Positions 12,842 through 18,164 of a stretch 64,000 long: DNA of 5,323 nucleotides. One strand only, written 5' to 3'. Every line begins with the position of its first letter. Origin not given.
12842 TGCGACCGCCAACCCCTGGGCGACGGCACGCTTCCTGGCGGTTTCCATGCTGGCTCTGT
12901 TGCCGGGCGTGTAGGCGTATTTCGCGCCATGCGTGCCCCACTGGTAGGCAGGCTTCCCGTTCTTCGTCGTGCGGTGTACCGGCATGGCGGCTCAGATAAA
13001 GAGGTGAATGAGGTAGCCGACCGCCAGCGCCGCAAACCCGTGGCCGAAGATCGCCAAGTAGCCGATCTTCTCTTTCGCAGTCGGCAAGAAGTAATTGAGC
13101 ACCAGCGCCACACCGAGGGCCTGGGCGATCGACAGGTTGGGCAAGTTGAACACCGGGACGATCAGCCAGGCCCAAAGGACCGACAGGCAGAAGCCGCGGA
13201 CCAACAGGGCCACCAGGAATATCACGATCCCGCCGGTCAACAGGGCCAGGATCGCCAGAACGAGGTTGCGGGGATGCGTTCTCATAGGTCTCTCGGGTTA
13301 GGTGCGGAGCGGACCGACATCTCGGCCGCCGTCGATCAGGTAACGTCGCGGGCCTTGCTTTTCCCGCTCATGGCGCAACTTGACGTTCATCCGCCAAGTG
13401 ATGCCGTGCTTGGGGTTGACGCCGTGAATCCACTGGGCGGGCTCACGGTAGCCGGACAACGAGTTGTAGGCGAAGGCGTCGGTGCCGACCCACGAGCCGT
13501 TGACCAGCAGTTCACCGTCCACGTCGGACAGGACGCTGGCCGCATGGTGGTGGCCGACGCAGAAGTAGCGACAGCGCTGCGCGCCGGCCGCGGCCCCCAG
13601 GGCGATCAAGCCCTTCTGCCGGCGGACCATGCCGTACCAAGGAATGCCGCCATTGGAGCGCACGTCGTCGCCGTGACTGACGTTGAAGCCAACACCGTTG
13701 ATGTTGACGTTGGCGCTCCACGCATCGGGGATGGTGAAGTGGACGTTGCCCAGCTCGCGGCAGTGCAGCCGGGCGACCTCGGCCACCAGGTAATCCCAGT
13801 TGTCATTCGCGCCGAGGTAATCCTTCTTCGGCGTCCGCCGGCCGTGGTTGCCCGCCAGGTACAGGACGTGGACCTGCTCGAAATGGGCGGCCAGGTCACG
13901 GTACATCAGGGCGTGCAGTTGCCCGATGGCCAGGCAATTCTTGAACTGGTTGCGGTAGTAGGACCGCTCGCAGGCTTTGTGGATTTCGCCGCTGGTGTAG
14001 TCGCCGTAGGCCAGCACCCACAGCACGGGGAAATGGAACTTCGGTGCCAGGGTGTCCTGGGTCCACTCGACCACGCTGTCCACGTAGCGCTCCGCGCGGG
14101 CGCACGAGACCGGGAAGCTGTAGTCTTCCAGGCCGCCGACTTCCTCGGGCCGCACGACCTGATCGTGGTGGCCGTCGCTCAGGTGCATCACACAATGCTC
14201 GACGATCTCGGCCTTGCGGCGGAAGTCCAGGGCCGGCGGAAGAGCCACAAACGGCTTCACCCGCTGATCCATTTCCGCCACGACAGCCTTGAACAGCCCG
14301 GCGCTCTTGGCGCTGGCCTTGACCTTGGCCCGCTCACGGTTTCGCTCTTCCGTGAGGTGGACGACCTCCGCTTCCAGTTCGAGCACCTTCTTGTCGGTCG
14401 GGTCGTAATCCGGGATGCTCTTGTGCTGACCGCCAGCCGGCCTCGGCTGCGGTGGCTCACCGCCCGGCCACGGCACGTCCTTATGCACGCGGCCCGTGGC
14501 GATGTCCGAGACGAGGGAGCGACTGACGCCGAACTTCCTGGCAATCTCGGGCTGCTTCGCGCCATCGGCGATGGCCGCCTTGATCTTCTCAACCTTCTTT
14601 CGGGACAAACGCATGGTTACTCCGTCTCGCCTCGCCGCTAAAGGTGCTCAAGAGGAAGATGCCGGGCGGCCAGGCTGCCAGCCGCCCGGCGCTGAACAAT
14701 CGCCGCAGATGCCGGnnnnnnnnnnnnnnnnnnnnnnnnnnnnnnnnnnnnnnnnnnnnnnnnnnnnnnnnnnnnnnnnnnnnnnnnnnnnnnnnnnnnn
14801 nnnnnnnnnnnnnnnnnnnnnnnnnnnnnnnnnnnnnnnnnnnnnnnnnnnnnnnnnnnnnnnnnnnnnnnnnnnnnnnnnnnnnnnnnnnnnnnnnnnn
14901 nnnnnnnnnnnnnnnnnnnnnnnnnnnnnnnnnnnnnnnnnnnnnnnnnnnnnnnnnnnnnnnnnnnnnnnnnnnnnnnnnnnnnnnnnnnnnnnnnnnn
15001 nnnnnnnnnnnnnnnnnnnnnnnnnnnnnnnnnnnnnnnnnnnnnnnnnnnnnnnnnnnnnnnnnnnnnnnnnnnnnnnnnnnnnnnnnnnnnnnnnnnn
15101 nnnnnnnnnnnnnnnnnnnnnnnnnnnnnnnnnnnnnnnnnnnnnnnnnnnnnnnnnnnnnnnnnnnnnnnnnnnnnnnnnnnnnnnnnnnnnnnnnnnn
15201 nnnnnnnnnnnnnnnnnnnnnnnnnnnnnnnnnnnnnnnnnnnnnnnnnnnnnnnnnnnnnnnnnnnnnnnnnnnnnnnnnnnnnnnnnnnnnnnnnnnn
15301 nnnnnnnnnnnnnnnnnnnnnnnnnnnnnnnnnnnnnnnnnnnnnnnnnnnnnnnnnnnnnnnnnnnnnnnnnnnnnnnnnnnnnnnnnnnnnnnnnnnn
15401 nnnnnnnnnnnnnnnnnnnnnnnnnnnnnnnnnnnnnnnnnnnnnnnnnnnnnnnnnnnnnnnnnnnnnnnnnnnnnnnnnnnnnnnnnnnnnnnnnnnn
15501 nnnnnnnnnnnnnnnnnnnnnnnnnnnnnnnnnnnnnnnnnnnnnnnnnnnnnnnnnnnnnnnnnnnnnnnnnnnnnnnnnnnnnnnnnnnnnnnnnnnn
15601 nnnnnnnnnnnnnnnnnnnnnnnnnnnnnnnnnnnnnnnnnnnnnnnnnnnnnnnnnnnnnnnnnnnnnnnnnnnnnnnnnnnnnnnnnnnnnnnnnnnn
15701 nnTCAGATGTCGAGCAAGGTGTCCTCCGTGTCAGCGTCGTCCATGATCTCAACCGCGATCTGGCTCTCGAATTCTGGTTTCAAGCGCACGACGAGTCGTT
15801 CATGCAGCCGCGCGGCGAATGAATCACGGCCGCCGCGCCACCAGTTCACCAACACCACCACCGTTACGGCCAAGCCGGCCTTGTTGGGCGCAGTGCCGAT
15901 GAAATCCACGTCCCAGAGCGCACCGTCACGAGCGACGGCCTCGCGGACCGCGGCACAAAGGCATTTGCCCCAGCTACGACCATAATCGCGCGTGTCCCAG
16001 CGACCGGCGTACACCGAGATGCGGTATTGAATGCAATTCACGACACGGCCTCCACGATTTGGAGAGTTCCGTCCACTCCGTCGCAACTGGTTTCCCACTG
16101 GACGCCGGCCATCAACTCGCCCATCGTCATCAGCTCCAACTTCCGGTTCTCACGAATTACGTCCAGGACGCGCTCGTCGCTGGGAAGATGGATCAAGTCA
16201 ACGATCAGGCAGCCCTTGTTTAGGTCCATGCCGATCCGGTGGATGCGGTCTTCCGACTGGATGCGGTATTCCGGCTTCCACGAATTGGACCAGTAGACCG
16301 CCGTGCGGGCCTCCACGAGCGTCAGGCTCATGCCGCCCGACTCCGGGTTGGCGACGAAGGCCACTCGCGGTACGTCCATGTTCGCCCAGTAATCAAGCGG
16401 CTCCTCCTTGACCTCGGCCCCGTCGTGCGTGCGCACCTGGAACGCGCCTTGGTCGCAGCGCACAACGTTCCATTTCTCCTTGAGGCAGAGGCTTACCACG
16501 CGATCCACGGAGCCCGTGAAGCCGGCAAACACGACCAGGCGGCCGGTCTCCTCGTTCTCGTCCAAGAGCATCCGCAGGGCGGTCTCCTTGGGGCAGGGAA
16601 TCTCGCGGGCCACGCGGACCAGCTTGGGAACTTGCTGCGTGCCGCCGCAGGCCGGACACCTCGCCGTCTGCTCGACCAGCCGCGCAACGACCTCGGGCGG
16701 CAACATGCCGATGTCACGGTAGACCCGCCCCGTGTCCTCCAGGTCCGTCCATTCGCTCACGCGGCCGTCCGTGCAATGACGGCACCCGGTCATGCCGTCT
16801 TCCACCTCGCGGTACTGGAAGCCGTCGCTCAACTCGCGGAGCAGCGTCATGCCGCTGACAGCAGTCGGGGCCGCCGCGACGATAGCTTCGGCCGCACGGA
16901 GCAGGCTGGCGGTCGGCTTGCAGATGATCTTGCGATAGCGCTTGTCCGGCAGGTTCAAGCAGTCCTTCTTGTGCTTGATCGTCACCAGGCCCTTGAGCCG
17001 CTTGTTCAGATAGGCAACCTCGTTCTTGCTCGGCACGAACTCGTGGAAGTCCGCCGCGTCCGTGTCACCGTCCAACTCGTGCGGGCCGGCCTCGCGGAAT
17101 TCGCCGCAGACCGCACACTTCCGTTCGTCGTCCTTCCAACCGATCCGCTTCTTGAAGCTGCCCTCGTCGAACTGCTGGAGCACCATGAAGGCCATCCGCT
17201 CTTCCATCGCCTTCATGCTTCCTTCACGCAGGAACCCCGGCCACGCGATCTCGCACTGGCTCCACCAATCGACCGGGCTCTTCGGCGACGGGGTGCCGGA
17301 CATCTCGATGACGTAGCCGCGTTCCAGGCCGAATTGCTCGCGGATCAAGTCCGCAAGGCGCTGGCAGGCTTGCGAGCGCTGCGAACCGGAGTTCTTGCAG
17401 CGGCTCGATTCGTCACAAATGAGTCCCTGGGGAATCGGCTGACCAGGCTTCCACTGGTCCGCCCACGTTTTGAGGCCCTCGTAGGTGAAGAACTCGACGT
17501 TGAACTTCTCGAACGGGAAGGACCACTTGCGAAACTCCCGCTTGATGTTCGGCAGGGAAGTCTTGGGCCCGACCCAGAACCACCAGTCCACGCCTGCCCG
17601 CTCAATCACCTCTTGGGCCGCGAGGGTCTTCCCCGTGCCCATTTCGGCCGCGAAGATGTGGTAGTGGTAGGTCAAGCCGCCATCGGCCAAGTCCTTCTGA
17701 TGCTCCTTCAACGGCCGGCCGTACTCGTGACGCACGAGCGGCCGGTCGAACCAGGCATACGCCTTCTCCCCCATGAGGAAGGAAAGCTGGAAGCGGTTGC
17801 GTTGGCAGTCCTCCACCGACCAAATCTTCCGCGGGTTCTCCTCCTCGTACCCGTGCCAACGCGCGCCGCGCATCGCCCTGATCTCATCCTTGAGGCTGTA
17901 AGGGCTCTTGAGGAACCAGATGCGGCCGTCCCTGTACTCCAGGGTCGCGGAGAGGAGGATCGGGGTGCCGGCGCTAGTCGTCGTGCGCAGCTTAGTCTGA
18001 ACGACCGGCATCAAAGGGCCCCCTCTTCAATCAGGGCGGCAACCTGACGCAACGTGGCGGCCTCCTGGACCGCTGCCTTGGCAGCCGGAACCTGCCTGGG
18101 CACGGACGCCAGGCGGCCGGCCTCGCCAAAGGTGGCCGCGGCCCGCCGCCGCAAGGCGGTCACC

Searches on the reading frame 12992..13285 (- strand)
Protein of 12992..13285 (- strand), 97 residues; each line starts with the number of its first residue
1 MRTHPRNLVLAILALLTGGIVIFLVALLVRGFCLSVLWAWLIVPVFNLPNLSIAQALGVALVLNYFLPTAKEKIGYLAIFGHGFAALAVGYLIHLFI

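Call 57: search_protein_families(library=pfam, proteins=[window:12992-13285:-], max_evalue=0.01)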
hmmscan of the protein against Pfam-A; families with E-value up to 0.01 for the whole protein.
window:12992-13285:- (97 aa): 0 families

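Call 88: search_protein_families(library=phrogs, proteins=[window:12992-13285:-], max_evalue=0.01)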
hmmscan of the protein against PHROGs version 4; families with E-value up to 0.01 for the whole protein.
window:12992-13285:- (97 aa): 2 families
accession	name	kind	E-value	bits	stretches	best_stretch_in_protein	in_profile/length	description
phrog_2169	-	moron, auxiliary metabolic gene and host takeover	2.6e-10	41.1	1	17-73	15-71/103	membrane protein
phrog_8481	-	unknown function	0.0032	18.7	1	9-66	9-61/111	-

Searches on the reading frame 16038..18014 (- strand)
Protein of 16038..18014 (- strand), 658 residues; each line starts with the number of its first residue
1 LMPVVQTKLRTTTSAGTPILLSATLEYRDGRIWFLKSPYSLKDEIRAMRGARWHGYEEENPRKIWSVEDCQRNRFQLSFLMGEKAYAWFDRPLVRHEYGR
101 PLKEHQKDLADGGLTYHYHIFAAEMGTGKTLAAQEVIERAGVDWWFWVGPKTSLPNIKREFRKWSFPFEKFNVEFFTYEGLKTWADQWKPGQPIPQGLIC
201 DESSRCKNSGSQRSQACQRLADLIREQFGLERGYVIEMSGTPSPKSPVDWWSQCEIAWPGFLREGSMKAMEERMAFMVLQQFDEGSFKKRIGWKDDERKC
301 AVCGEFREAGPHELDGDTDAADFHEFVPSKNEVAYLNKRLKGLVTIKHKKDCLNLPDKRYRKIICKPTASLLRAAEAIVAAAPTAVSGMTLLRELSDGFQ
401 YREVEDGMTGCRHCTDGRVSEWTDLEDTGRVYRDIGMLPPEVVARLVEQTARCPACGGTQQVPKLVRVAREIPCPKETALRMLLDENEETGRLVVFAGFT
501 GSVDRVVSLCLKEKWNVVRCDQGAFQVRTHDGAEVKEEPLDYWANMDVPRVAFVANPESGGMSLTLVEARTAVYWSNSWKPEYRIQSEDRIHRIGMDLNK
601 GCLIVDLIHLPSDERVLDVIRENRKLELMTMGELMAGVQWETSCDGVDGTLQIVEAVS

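Call 57: search_protein_families(library=pfam, proteins=[window:16038-18014:-], max_evalue=0.01)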
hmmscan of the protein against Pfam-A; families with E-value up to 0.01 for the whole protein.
window:16038-18014:- (658 aa): 2 families
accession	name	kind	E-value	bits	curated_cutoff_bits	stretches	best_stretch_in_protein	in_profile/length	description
PF00176.29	SNF2-rel_dom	-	0.0049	16.5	24.9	0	169-263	102-184/290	SNF2-related domain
PF00271.37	Helicase_C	-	0.0076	16.9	23.5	0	478-595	4-110/110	Helicase conserved C-terminal domain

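Call 87: search_protein_families(library=phrogs, proteins=[window:16038-18014:-], max_evalue=0.001)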
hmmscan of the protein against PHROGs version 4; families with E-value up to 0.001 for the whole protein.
window:16038-18014:- (658 aa): 1 family
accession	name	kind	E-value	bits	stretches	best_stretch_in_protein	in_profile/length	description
phrog_62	-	DNA, RNA and nucleotide metabolism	9.4e-53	180.2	1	65-626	674-1128/1881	DNA helicase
